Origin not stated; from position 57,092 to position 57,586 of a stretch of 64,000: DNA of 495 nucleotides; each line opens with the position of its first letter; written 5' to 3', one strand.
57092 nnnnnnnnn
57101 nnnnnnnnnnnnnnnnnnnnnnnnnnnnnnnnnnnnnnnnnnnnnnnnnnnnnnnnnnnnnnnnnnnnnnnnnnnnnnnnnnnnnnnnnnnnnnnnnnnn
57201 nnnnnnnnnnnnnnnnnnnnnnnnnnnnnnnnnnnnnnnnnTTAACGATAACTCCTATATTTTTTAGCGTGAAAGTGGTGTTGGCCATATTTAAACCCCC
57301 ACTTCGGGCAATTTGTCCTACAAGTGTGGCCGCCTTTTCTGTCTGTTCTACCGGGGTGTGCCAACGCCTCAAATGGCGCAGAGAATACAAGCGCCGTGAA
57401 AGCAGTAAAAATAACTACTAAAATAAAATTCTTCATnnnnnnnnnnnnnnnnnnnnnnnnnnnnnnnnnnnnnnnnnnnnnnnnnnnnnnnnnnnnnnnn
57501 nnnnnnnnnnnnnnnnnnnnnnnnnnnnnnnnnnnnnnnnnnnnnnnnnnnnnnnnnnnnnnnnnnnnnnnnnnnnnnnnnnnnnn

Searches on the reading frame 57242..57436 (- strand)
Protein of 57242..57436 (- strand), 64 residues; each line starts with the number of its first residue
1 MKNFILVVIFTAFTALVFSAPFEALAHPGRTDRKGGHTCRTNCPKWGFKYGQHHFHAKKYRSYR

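Call 4: search_protein_families(library=pfam, proteins=[window:57242-57436:-], max_evalue=1)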
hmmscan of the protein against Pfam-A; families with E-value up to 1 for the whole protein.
window:57242-57436:- (64 aa): 1 family
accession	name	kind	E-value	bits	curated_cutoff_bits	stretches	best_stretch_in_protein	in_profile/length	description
PF02935.21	COX7C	-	0.73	10.6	25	1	4-25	37-58/64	Cytochrome c oxidase subunit VIIc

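Call 5: search_protein_families(library=ncbifam, proteins=[window:57242-57436:-], max_evalue=1)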
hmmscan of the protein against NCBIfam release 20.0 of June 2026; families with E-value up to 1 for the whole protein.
window:57242-57436:- (64 aa): 1 family
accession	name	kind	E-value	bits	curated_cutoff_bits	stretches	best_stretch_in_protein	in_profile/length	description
NF033223.2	YHYH_alt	domain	7.9e-09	35.7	30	1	24-56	1-25/25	YHYH domain-containing protein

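Call 21: search_protein_families(library=phrogs, proteins=[window:57242-57436:-], max_evalue=0.1)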
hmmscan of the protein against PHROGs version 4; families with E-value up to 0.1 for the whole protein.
window:57242-57436:- (64 aa): 0 families

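Call 22: search_protein_families(library=padloc, proteins=[window:57242-57436:-], max_evalue=0.1)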
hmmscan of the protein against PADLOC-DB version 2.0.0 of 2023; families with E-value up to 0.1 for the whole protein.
window:57242-57436:- (64 aa): 0 families

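Call 25: find_homologous_proteins(query=window:57242-57436:-, max_evalue=0.01)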
Query window:57242-57436:- (64 aa): 5 proteins with E <= 0.01 among 5 candidates.
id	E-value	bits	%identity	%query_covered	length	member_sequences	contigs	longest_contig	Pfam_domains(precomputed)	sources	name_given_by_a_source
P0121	4.0e-39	149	100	100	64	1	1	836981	-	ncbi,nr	ncbi:MAG: YHYH domain-containing protein [Candidatus Niyogibacteria bacterium]|nr:MAG: YHYH domain-c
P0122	4.8e-17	79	55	91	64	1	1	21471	-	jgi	-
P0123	1.0e-16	78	77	61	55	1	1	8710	-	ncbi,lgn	-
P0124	1.3e-16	78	63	81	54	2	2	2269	-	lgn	-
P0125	7.8e-16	75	64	75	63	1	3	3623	-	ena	-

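Call 26: find_encoding_contigs(protein=P0122, flank=4000, max_places=2)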
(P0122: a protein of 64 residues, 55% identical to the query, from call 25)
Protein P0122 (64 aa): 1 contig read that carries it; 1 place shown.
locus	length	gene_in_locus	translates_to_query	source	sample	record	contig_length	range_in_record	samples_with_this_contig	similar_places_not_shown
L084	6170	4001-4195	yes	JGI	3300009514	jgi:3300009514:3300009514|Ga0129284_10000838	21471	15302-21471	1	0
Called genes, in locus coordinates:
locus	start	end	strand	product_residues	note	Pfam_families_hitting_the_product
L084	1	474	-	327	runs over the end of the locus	PF02195:ParB_N, PF17762:HTH_ParB, PF23552:ParB_C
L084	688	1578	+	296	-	PF01745:IPT, PF01715:IPPT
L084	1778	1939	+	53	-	-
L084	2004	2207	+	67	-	-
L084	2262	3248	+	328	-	-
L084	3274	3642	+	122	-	-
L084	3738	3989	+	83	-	-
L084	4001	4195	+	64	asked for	-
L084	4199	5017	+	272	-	-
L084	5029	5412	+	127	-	-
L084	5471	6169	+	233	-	?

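Call 27: find_encoding_contigs(protein=P0123, flank=4000, max_places=2)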
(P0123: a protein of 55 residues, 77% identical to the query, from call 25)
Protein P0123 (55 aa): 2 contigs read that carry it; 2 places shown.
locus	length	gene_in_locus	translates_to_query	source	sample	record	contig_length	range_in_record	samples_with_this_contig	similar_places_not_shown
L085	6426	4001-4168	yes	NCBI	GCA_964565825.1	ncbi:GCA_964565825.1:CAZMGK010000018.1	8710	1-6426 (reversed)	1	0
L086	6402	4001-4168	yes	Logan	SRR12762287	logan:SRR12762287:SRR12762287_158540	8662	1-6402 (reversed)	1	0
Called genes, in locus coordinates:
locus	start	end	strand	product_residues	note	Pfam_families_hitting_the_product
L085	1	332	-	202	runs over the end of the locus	-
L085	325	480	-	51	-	-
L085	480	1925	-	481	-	-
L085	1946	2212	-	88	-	-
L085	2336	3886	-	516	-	-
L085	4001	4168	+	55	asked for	-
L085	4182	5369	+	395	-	PF12773:DZR (faint), PF13240:Zn_Ribbon_1 (weak)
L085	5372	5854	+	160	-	PF09889:DUF2116 (weak), PF13240:Zn_Ribbon_1 (weak)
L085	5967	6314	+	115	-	-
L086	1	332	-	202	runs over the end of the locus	-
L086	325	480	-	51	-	-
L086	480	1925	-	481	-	-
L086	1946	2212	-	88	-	-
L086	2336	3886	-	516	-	-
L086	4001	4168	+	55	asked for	-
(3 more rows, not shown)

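Call 52: search_solved_structures(query=window:57242-57436:-, max_evalue=1, show_alignments=2)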
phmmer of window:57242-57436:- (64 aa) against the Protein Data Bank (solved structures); distinct sequences matched with E-value up to 1: 0.

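Call 73: find_encoding_contigs(protein=P0124, flank=3000, max_places=2)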
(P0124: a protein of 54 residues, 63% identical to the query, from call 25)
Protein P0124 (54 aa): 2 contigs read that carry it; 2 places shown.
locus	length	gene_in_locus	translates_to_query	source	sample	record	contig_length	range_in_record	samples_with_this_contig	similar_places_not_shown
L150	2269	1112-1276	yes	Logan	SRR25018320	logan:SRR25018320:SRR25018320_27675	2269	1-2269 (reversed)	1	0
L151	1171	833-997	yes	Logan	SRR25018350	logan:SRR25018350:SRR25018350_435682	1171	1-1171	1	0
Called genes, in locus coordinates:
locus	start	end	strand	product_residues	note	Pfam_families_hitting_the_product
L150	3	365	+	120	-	?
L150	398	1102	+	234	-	-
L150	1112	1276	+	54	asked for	-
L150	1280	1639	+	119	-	-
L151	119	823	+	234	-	-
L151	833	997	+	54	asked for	-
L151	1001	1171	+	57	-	?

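Call 74: find_encoding_contigs(protein=P0125, flank=3000, max_places=3)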
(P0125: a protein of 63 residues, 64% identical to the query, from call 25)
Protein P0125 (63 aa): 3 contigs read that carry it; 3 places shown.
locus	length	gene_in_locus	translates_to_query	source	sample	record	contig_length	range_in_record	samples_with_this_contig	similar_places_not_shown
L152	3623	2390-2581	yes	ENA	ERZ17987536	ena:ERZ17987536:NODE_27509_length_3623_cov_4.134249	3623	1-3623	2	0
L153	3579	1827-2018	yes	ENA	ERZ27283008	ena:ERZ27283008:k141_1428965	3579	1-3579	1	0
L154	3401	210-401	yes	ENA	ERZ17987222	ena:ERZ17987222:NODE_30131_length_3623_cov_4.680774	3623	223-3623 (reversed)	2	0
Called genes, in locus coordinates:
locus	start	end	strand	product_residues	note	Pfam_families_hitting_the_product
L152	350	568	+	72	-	-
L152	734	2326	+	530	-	PF00239:Resolvase, PF07508:Recombinase (weak)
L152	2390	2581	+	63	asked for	-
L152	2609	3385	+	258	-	-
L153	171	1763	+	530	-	PF00239:Resolvase, PF07508:Recombinase (weak)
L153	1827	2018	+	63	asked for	-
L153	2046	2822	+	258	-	-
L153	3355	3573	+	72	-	-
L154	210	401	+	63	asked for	-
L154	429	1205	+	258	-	-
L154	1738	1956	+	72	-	-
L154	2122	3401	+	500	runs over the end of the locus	?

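Call 75: predict_structure(alignment_id=A3)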
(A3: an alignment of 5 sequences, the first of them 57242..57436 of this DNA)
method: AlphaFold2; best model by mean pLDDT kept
length: 64 residues; sequences in the alignment: 5
mean_pLDDT: 70.9   pTM: 0.33
mean pLDDT of the five models: 70.9, 68.8, 60.6, 59.0, 57.8
residues with pLDDT >= 90: 8; 70-90: 32; 50-70: 18; < 50: 6
segments of 3 or more residues with pLDDT < 50: 59-64
pLDDT, mean of each block of 10 residues (from residue 1): 88 83 57 75 72 65 35
secondary structure, 60 per line:
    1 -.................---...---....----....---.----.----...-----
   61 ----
elements in order: H2-18 E28-31 E36-39 E53-55

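Call 81: fold_search(model_id=the predicted structure, library=pdb)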
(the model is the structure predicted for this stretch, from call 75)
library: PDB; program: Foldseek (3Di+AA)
matches with E <= 10: 1; with E <= 0.001: 0
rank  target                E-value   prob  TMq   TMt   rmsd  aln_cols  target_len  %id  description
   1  7aqr_q                7.8e+00  0.07  0.33  0.32   5.4        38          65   16  Cryo-EM structure of Arabidopsis thaliana Complex-I (peripheral arm) (released 2021-12-08)

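Call 82: find_related_loci(query=A3, collection=metagenome_contigs, flank=5000)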
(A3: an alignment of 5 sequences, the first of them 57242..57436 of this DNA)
Query A3 (64 aa) in metagenome_contigs; peptide patterns used: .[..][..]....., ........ (x = any residue, [..] = any of these).
87 stretches matched a pattern; 28 encode a relative of the query (tblastn E <= 1e-3); 28 distinct loci.
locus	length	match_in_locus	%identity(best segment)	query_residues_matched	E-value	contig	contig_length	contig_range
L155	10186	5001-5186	61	1-62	7e-24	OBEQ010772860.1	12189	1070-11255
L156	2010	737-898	64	7-61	1e-22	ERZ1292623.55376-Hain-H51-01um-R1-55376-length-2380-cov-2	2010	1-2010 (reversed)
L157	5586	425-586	61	1-59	1e-21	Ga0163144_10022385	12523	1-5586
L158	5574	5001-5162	61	1-59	1e-21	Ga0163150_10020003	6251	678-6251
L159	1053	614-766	57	7-59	2e-20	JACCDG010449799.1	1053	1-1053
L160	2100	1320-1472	64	7-59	5e-20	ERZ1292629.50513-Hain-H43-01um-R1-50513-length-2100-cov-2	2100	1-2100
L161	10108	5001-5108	76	20-56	4e-19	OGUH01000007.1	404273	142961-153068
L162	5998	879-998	75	20-59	7e-19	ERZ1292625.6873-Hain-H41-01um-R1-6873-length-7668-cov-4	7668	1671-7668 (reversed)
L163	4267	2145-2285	57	13-59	2e-18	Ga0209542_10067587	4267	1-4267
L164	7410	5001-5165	53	2-56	8e-18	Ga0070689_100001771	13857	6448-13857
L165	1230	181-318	68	13-59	1e-17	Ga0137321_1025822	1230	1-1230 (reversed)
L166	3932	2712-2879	51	1-59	3e-17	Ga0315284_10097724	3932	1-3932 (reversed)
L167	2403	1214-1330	72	20-58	4e-17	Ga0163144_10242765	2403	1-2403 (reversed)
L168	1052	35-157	66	21-61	5e-17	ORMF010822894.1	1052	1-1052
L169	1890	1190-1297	75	24-59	3e-16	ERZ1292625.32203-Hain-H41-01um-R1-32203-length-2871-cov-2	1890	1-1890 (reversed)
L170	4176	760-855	69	26-57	1e-15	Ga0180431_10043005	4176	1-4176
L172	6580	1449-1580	57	16-59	2e-15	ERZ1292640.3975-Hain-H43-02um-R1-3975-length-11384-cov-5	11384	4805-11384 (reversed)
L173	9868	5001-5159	48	2-59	4e-15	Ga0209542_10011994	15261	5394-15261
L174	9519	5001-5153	47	2-59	1e-14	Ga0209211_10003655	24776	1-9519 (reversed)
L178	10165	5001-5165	46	1-57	7e-14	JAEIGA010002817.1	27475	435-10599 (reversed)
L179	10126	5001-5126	57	18-59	7e-14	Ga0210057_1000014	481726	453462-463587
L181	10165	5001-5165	45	8-62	1e-12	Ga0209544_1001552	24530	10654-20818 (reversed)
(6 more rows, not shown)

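Call 92: search_protein_families(library=pfam, proteins=[L173:4980-5525:+, L170:691-2970:+, L161:4932-5612:+, L181:4827-5669:+, L178:4959-5585:+, L172:1416-1967:+, L174:4989-5528:+, L179:4947-5408:+], max_evalue=0.001)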
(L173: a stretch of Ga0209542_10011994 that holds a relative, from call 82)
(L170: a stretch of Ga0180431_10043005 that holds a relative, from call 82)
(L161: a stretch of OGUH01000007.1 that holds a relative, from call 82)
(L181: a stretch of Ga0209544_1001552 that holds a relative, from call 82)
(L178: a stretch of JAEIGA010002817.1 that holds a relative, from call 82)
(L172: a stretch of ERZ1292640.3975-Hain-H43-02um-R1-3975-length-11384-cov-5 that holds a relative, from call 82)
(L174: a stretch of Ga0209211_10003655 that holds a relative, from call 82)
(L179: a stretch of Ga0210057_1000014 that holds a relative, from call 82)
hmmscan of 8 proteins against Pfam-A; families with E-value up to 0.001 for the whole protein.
L173:4980-5525:+ (181 aa): 1 family
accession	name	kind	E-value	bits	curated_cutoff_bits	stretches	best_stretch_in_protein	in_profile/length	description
PF01471.23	PG_binding_1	-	4.6e-14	52.8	23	1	121-178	2-57/57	Putative peptidoglycan binding domain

L170:691-2970:+ (759 aa): 2 families
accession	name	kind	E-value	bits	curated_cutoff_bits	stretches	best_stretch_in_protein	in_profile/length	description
PF12770.12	CHAT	-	4.4e-27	95.7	24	1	188-468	2-283/289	CHAT domain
PF03781.23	FGE-sulfatase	-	3.6e-23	83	23.3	1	573-753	66-255/255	Sulfatase-modifying factor enzyme 1-like domain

L161:4932-5612:+ (226 aa): 1 family
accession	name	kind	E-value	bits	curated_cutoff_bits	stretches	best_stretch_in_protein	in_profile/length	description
PF07833.16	Cu_amine_oxidN1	-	8.8e-16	58.2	24.2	1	119-223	3-107/108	Copper amine oxidase N-terminal domain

L181:4827-5669:+ (280 aa): 1 family
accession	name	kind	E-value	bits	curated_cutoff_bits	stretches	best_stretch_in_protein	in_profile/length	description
PF00565.23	SNase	-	1.8e-18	67.4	21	1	159-264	1-106/107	Staphylococcal nuclease homologue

L178:4959-5585:+ (208 aa): 0 families

L172:1416-1967:+ (183 aa): 1 family
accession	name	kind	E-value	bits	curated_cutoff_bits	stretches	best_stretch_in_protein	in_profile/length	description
PF01471.23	PG_binding_1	-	2.6e-15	56.8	23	1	123-180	2-57/57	Putative peptidoglycan binding domain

L174:4989-5528:+ (179 aa): 1 family
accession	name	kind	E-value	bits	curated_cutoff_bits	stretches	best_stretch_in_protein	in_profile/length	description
PF01471.23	PG_binding_1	-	1.2e-14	54.7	23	1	118-175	2-57/57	Putative peptidoglycan binding domain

L179:4947-5408:+ (153 aa): 0 families
